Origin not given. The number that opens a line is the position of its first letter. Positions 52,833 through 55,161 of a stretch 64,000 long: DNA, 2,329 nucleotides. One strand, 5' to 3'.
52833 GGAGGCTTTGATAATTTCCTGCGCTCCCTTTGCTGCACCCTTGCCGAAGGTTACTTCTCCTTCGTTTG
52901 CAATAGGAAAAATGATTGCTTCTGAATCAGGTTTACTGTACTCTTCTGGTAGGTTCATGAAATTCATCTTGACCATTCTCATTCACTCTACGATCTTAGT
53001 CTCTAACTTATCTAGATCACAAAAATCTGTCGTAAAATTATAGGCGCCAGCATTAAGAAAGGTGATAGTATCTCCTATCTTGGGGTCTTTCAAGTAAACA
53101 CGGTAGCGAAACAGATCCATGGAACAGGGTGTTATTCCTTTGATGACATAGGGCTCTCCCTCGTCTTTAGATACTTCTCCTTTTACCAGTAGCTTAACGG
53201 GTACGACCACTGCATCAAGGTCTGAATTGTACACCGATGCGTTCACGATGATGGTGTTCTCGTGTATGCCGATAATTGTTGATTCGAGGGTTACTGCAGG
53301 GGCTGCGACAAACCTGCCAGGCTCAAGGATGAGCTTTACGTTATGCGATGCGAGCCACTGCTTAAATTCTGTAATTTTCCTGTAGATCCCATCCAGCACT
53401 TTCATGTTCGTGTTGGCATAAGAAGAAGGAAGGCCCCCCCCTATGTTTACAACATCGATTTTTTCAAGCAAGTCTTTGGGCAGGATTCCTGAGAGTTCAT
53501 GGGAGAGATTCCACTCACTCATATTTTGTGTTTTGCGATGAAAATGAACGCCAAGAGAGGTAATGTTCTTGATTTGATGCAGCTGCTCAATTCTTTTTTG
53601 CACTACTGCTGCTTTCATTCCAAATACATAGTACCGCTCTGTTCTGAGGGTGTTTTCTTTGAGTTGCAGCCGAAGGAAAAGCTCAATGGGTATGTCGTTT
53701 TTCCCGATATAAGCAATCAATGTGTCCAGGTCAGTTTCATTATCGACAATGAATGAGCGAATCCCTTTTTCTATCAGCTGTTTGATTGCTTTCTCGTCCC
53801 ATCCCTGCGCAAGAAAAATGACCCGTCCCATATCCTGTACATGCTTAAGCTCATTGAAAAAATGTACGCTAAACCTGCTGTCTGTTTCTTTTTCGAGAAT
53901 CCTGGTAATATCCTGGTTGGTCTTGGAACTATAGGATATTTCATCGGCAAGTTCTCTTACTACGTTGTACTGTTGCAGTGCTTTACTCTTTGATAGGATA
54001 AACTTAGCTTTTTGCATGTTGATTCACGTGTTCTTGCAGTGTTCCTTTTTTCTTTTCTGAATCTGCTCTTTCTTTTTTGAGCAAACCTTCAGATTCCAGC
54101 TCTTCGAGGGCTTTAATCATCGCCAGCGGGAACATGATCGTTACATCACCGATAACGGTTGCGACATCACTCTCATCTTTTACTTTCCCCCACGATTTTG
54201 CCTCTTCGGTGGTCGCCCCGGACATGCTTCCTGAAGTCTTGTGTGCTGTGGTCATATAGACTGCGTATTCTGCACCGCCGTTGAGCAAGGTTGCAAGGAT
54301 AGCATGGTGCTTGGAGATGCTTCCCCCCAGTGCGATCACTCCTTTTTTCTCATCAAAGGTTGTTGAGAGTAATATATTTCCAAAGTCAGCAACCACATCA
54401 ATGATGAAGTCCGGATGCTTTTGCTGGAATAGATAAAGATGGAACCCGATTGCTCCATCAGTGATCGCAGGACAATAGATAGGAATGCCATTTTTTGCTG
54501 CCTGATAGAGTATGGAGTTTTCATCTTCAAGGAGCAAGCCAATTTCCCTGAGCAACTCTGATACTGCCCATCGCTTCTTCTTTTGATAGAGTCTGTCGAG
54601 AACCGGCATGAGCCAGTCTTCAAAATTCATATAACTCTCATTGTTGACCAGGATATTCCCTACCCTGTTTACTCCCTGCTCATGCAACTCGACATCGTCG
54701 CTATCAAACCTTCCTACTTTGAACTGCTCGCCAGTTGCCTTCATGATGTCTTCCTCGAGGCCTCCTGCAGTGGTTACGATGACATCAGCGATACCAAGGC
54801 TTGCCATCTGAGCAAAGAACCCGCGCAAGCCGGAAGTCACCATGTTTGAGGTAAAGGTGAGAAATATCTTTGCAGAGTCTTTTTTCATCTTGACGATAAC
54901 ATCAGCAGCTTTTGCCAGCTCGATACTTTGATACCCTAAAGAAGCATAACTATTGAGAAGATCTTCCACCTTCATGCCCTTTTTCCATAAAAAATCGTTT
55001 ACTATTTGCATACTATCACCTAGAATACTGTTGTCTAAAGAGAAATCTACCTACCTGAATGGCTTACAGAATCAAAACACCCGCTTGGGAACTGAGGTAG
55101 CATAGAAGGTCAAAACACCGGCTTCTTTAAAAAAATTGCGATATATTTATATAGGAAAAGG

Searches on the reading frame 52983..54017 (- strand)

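Call 71: search_protein_families(library=pfam, proteins=[window:52983-54017:-], max_evalue=0.00001)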
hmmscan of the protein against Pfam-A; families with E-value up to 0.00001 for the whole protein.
window:52983-54017:- (344 aa): 1 family
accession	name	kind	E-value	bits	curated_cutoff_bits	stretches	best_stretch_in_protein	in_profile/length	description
PF02784.22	Orn_Arg_deC_N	-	3.9e-15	56.3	23.4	1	25-239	18-247/247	Pyridoxal-dependent decarboxylase, pyridoxal binding domain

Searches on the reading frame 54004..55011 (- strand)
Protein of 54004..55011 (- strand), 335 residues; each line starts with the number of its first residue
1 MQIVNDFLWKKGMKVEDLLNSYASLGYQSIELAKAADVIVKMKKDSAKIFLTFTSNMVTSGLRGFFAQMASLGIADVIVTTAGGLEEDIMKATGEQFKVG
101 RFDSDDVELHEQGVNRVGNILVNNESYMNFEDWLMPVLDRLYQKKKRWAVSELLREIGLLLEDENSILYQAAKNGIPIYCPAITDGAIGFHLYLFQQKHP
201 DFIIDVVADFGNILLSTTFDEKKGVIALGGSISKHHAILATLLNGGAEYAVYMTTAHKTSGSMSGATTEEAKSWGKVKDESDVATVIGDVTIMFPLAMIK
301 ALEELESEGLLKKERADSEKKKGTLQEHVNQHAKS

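Call 71: search_protein_families(library=pfam, proteins=[window:54004-55011:-], max_evalue=0.00001)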
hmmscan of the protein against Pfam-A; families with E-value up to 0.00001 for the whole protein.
window:54004-55011:- (335 aa): 1 family
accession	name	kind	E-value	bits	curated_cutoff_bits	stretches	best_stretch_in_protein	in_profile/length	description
PF01916.23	DS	-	6.3e-101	337.9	27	1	17-298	1-285/288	Deoxyhypusine synthase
